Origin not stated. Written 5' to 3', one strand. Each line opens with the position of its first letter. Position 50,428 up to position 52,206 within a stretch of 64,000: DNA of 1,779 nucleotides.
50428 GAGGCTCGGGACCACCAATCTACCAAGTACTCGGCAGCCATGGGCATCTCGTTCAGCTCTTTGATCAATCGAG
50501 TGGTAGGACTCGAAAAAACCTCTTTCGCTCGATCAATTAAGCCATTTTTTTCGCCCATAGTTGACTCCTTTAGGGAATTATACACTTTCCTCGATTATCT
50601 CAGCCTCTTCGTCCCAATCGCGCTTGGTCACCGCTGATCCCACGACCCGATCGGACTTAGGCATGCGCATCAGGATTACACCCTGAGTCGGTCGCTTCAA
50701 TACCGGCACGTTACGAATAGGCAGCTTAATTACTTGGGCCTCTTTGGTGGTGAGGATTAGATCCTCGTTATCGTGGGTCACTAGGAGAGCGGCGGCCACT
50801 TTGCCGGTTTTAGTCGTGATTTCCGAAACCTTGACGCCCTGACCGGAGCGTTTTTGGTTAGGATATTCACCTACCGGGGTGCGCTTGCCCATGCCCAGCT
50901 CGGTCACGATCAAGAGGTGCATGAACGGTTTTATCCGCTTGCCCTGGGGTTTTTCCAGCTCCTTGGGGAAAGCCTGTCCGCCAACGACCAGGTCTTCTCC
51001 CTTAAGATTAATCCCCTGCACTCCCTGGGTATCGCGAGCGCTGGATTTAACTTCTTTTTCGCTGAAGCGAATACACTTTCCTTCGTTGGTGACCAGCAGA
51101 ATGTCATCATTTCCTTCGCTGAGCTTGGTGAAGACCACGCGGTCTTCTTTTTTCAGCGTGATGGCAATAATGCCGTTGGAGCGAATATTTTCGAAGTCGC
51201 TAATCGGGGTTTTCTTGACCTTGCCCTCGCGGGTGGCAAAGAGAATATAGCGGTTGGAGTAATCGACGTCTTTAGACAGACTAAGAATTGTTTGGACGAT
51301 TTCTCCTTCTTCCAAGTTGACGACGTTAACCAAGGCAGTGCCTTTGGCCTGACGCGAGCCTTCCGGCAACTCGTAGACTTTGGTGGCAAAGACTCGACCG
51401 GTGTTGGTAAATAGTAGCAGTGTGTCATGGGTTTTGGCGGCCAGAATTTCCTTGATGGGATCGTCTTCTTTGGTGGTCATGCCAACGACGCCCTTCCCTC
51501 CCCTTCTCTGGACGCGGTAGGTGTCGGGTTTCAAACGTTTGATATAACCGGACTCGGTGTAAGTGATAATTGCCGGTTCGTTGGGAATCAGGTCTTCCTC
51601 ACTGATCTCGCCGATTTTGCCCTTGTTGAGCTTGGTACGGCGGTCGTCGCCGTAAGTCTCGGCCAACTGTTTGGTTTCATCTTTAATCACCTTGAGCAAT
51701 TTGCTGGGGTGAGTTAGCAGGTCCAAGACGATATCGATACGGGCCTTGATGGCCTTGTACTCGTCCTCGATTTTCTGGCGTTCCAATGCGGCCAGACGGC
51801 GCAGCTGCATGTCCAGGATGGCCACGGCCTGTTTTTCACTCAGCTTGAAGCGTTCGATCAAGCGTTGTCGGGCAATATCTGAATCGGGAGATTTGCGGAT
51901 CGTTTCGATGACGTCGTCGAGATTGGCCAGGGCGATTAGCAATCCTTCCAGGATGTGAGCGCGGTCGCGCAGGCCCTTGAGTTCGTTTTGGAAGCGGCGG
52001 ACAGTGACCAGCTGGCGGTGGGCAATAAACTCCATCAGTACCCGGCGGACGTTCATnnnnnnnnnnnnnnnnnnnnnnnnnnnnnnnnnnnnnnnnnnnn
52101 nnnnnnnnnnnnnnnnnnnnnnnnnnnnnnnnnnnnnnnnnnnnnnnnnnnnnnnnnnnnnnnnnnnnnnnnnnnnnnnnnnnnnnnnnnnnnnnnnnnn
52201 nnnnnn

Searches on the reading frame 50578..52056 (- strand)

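Call 73: search_protein_families(library=pfam, proteins=[window:50578-52056:-], max_evalue=0.001)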
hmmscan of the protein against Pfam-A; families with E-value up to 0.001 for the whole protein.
window:50578-52056:- (492 aa): 2 families
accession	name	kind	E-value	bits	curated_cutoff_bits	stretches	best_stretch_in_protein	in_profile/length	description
PF03989.18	DNA_gyraseA_C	-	4.7e-68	224.9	27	6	317-359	1-43/48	DNA gyrase C-terminal domain, beta-propeller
PF00521.26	DNA_topoisoIV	-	4.2e-22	79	31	1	1-127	306-430/432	DNA gyrase/topoisomerase IV, subunit A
